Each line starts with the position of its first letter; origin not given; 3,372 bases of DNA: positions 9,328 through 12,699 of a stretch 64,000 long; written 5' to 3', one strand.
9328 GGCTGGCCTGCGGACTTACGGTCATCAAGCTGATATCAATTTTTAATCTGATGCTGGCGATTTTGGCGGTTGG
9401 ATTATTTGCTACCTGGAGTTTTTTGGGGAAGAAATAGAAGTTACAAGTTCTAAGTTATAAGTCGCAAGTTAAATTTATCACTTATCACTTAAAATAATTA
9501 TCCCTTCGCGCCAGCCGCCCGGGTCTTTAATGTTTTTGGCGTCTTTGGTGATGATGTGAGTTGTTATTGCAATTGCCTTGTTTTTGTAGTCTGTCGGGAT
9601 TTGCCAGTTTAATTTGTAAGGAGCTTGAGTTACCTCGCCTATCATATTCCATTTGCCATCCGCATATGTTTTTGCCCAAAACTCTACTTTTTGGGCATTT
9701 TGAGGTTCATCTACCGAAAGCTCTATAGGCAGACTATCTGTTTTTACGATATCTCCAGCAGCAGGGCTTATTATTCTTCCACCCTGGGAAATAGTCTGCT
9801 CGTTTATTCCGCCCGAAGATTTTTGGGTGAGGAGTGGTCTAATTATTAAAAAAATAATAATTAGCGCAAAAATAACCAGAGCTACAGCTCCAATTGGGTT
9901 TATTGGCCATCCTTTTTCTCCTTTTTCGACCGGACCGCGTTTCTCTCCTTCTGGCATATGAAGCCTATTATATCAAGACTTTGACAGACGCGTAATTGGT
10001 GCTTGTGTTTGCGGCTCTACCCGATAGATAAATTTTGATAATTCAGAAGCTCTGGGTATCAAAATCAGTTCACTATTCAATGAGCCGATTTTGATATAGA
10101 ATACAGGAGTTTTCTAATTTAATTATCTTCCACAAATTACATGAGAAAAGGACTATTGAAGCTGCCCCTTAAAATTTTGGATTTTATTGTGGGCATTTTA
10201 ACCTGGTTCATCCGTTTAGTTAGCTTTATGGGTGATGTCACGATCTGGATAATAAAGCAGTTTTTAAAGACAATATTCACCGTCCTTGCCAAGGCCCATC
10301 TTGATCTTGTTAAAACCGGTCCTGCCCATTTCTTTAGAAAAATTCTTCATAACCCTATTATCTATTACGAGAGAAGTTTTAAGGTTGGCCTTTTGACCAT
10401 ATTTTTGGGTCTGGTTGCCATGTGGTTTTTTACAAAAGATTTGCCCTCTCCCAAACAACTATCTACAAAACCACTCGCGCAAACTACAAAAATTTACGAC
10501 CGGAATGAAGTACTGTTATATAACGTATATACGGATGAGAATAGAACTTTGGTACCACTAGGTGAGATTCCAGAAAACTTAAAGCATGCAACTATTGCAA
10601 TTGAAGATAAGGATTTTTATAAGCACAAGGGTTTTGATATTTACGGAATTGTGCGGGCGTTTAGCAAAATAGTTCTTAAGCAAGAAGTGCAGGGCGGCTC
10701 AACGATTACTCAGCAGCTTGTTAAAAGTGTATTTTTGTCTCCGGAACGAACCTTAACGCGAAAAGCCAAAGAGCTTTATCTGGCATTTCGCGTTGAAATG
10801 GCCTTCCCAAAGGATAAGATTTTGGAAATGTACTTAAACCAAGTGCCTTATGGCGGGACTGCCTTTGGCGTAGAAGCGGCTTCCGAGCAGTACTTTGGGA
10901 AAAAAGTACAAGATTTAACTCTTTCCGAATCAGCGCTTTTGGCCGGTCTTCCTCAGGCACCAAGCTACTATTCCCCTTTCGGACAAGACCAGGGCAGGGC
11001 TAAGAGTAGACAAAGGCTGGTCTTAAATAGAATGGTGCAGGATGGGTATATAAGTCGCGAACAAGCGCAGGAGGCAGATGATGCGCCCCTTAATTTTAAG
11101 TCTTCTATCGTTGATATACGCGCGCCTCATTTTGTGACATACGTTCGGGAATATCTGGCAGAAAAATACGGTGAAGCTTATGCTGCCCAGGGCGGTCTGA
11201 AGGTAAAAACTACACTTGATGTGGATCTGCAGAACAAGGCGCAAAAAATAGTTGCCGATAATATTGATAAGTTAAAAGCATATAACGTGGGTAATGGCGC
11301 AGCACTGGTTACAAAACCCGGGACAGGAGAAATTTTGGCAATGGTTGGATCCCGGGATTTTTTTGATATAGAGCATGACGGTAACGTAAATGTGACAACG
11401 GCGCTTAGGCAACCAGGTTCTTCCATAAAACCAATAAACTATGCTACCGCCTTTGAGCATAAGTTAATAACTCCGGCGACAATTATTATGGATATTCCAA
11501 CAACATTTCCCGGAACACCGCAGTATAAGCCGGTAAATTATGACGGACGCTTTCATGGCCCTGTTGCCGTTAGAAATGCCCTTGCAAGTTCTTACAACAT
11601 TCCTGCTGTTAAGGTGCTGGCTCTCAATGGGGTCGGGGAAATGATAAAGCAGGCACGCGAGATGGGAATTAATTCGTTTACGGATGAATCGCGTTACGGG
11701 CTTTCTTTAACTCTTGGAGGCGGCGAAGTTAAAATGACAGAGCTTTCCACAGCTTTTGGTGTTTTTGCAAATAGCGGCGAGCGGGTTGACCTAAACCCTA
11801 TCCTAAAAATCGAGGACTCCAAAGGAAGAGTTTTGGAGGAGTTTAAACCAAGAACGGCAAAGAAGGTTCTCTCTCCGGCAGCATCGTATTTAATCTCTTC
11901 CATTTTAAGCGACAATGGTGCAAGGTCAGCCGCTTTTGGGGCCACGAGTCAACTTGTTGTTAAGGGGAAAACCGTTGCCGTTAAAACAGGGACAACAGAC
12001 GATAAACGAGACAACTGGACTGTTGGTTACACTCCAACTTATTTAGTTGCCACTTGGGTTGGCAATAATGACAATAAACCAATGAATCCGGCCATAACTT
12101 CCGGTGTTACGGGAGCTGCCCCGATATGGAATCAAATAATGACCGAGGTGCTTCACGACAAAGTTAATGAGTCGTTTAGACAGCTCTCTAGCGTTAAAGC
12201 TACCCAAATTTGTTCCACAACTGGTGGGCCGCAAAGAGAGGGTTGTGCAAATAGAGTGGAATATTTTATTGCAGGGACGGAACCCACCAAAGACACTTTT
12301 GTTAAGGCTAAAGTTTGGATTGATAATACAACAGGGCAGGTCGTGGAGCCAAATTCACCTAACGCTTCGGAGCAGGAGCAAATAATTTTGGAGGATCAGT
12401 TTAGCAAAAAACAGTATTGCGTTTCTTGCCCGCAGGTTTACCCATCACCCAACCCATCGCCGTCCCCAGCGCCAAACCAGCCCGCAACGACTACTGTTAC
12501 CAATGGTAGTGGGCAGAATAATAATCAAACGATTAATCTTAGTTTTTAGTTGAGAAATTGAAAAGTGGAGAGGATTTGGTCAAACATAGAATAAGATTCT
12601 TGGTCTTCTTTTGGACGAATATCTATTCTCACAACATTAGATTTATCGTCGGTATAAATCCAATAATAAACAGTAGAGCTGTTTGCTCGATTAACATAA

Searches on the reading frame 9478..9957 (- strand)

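Call 10: search_protein_families(library=pfam, proteins=[window:9478-9957:-], max_evalue=0.001)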
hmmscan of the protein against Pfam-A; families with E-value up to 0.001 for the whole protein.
window:9478-9957:- (159 aa): 1 family
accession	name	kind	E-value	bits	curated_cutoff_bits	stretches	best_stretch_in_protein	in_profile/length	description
PF17957.7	Big_7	-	1.2e-07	32.7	24.1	1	61-128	4-65/70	Bacterial Ig domain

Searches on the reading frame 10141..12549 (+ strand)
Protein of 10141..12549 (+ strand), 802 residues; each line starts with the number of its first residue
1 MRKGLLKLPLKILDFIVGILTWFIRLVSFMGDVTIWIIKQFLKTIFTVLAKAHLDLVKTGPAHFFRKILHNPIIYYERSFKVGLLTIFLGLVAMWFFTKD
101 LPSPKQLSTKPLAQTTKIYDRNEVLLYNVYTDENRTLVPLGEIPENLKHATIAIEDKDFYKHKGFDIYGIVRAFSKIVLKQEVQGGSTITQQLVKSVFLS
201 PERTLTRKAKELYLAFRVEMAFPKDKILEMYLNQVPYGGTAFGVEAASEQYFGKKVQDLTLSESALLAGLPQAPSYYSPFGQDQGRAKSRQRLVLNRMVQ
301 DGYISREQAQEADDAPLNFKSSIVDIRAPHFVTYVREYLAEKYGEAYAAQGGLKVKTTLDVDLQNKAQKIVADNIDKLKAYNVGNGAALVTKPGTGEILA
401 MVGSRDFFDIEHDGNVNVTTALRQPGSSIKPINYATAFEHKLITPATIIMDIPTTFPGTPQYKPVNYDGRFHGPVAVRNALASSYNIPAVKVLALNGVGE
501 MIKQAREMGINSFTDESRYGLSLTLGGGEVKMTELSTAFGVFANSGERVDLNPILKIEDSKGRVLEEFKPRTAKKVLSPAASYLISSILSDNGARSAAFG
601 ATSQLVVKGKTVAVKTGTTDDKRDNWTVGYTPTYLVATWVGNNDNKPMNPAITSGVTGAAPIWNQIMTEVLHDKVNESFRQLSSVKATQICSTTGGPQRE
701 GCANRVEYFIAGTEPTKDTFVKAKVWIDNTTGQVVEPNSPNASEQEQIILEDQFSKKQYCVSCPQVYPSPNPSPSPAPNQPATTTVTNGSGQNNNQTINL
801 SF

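Call 9: search_protein_families(library=pfam, proteins=[window:10141-12549:+], max_evalue=0.001)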
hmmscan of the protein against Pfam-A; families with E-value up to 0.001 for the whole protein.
window:10141-12549:+ (802 aa): 2 families
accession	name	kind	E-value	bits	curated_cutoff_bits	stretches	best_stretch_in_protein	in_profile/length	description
PF00912.28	Transgly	-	8.8e-64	214.6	27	1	127-298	6-177/178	Transglycosylase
PF00905.27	Transpeptidase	-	2.7e-21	76.5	22.1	1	386-667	1-298/299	Penicillin binding protein transpeptidase domain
